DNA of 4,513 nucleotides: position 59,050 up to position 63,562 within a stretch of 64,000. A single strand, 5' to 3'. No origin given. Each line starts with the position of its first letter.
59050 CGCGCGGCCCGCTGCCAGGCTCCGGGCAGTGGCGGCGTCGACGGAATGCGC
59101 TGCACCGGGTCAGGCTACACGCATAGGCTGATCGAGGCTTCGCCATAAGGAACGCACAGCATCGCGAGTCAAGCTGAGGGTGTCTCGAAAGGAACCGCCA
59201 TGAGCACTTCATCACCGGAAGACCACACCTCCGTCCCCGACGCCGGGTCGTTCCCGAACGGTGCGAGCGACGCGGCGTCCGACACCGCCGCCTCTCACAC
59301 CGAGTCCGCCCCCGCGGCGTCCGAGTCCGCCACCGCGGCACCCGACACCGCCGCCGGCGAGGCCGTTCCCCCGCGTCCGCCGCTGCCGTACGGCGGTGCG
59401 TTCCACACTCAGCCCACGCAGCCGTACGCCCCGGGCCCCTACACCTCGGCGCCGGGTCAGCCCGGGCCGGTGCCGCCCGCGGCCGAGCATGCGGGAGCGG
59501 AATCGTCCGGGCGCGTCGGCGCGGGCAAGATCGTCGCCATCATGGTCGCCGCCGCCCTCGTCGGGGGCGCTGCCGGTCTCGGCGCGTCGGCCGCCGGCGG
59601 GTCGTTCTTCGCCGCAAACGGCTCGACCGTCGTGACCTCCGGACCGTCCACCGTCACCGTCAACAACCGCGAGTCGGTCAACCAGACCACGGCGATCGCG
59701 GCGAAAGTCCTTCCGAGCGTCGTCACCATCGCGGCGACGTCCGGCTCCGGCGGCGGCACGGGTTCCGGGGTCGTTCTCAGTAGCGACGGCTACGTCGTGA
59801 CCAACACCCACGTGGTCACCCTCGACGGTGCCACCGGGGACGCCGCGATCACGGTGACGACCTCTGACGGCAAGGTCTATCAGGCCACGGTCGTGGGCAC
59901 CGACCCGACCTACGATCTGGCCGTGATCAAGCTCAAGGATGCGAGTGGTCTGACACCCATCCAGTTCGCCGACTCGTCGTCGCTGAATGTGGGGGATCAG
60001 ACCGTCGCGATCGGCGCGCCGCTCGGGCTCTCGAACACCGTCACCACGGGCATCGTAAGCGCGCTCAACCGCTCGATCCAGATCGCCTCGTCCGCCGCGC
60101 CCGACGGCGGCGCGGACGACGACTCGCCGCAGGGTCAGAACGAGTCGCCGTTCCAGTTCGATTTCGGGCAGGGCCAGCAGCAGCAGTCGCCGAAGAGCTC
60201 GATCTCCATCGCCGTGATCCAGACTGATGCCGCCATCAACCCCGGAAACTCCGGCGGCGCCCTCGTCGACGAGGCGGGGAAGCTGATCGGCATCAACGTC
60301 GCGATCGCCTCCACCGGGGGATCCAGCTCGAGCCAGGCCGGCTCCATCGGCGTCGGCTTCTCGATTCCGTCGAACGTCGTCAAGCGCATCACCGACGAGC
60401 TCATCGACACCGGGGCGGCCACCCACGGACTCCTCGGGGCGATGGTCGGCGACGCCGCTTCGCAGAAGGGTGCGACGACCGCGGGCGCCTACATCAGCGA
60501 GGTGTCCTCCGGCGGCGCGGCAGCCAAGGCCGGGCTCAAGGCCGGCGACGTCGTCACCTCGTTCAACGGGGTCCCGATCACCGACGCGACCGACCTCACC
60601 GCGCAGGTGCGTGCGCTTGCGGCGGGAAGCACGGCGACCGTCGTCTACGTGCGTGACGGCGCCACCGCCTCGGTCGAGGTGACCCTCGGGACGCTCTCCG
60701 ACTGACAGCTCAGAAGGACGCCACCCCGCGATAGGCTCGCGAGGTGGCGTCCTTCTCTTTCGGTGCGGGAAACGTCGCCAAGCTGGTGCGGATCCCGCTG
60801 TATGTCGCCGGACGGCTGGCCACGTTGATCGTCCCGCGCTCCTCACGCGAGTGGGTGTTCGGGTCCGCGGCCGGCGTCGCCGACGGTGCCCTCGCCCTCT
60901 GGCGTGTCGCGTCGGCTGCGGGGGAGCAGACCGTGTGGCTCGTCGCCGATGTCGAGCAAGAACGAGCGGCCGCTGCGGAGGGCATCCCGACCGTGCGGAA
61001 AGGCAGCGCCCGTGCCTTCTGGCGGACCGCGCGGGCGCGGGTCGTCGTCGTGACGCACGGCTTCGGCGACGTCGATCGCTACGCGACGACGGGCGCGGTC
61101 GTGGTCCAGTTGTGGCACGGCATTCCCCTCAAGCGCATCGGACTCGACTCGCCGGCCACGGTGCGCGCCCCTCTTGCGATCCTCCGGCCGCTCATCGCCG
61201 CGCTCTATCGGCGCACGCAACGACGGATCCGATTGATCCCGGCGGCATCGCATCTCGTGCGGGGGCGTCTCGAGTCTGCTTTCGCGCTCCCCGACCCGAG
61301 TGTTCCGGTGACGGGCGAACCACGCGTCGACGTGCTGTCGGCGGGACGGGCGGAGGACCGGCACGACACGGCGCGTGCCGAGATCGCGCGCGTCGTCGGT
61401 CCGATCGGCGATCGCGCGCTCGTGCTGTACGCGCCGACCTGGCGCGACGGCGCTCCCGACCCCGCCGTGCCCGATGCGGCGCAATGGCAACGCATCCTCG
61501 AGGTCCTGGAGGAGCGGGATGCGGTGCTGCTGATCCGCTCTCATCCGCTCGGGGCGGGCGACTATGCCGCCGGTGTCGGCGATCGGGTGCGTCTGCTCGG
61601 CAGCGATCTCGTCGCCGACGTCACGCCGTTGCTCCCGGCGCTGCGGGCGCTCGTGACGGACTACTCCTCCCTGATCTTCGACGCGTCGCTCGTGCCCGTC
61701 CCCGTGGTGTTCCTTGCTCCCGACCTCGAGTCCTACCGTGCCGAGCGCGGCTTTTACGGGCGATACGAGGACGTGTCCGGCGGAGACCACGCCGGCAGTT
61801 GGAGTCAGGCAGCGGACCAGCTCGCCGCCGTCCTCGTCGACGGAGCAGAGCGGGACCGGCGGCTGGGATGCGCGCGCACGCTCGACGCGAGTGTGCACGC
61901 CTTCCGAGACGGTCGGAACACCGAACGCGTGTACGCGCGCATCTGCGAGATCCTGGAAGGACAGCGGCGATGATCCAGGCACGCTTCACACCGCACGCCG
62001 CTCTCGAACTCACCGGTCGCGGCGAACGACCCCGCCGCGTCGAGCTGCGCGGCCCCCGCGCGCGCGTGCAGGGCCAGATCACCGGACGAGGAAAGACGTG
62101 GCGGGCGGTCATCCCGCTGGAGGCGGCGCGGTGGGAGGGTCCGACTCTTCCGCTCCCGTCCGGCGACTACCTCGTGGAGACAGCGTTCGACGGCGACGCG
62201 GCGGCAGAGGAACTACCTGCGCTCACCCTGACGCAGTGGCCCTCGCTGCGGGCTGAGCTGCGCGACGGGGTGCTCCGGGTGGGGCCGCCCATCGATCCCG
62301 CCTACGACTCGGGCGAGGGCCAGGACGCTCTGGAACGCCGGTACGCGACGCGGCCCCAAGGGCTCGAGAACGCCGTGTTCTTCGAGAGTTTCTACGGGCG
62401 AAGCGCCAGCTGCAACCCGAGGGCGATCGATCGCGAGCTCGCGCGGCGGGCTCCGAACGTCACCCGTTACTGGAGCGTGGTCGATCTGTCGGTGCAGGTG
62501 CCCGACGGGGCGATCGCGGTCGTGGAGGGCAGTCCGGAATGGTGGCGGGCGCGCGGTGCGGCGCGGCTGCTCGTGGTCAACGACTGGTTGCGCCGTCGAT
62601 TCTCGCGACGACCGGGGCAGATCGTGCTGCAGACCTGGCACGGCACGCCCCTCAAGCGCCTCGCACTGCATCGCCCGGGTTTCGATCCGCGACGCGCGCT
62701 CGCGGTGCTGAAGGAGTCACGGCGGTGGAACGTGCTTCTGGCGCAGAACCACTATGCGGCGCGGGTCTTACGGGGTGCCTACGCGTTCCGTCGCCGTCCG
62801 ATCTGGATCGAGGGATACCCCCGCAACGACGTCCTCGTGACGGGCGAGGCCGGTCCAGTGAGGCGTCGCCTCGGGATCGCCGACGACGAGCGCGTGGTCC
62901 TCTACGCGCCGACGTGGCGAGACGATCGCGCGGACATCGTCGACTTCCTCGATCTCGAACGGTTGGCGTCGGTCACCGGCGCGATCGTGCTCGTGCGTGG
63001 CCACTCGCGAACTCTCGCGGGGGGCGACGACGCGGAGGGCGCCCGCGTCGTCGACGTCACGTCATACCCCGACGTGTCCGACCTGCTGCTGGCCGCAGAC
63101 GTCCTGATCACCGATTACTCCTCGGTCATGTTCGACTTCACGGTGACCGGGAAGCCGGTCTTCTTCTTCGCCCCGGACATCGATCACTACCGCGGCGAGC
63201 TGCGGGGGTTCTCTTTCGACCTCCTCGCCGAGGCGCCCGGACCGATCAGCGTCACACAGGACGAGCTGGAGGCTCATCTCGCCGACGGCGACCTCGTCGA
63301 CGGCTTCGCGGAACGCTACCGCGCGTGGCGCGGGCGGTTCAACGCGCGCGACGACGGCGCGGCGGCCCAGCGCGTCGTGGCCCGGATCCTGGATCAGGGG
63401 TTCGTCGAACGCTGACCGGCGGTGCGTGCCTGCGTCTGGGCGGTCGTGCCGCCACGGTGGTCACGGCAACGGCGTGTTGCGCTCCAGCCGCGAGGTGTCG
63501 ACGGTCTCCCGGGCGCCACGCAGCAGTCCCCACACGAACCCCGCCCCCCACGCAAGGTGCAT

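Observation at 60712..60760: One 45-nt palindrome is terminator, promoter and start-codon trap for the wall-polymer operon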

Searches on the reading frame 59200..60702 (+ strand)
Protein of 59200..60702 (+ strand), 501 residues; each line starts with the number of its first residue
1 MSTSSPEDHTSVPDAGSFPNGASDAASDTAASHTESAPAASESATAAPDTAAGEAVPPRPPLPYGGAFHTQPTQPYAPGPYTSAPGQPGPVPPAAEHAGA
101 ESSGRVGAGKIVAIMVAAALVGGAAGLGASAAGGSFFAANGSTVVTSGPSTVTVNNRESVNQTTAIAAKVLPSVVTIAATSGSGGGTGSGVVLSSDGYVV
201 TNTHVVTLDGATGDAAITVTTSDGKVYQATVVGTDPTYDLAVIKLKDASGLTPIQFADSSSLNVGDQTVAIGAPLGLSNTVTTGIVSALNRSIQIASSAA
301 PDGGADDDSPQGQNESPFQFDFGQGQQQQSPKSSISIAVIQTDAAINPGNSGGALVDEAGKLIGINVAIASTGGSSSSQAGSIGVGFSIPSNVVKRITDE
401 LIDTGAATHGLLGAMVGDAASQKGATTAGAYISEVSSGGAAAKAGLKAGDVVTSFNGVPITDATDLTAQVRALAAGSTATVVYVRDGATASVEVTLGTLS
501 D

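Call 7: search_protein_families(library=pfam, proteins=[window:59200-60702:+])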
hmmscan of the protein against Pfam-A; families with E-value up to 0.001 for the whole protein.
window:59200-60702:+ (501 aa): 5 families
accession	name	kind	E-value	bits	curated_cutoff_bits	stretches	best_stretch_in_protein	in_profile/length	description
PF13365.12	Trypsin_2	-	9e-32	111.2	27.6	1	188-365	1-144/144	Trypsin-like peptidase domain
PF13180.12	PDZ_2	-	5.5e-16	59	27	1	421-496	12-80/80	PDZ domain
PF00089.32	Trypsin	-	2.9e-14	53.9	20.6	1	172-373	13-202/220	Trypsin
PF00595.29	PDZ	-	1.8e-12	47.9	23.2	1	408-479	8-76/81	PDZ domain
PF17820.7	PDZ_6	-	8.7e-11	41.8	27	1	431-482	1-48/54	PDZ domain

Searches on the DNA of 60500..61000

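Call 16: search_rna_families(source=window, start=60500, end=61000, threshold=evalue, max_evalue=10)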
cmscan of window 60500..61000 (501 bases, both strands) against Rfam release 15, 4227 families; matches with E-value up to 10: 7.
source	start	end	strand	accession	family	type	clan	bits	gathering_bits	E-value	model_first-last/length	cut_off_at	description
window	60712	60756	-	RF04104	MIR918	Gene; miRNA;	-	22.5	268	0.078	1-265/265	no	MIR918 microRNA precursor family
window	60500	60574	-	RF00060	HgcE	Gene; snRNA; snoRNA; HACA-box;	-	21.2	50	0.027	1-70/130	3'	HgcE RNA (Pab105)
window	60712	60756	-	RF03579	mir-2058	Gene; miRNA;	-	19.3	90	0.6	12-60/72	no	mir-2058 microRNA precursor family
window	60701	60765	+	RF03579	mir-2058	Gene; miRNA;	-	19.1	90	0.68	1-72/72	no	mir-2058 microRNA precursor family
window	60877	60938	+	RF01031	mir-639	Gene; miRNA;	-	18.6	100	3.9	1-98/98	no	mir-639 microRNA precursor family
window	60694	60770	-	RF04168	MIR839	Gene; miRNA;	-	17.9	200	0.36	1-267/267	no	MIR839 microRNA precursor family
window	60527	60626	+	RF01754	radC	Cis-reg;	-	12.9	40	4.1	1-149/149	no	radC RNA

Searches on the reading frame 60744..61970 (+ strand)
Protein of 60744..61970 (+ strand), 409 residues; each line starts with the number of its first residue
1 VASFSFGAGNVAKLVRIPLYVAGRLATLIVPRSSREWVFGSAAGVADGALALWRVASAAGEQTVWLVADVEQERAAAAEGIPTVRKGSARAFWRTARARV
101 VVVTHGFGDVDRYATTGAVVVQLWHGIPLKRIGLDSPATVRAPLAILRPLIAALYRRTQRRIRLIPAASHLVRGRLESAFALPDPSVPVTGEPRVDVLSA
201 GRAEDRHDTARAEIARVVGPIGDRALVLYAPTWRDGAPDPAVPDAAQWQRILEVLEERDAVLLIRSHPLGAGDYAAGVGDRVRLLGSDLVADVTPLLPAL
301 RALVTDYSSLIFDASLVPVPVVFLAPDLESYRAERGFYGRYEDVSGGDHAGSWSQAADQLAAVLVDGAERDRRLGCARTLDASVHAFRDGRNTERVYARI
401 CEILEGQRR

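Call 7: search_protein_families(library=pfam, proteins=[window:60744-61970:+])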
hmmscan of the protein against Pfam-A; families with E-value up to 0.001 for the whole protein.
window:60744-61970:+ (409 aa): 1 family
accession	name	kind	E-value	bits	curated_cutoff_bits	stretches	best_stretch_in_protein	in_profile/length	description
PF04464.20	Glyphos_transf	-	9.1e-48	163.5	22.1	1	51-401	32-366/367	CDP-Glycerol:Poly(glycerophosphate) glycerophosphotransferase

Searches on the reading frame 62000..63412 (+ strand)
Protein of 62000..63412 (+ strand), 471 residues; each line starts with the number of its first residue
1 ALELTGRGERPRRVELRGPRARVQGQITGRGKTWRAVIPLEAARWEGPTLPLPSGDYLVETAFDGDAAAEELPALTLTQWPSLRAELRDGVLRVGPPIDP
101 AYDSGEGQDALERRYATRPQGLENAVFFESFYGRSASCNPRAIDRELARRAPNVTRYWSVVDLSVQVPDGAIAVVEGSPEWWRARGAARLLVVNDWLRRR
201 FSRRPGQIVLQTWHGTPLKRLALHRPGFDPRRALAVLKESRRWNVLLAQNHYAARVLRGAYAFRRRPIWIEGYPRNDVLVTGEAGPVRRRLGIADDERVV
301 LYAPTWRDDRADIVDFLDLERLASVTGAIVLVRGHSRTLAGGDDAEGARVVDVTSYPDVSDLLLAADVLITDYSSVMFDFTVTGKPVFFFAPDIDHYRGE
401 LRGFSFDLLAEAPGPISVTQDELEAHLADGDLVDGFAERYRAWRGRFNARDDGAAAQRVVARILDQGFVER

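Call 7: search_protein_families(library=pfam, proteins=[window:62000-63412:+])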
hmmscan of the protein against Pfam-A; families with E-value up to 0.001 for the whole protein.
window:62000-63412:+ (471 aa): 1 family
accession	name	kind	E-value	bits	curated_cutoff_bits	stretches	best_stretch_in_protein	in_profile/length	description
PF04464.20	Glyphos_transf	-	3.8e-88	296.3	22.1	1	123-464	13-366/367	CDP-Glycerol:Poly(glycerophosphate) glycerophosphotransferase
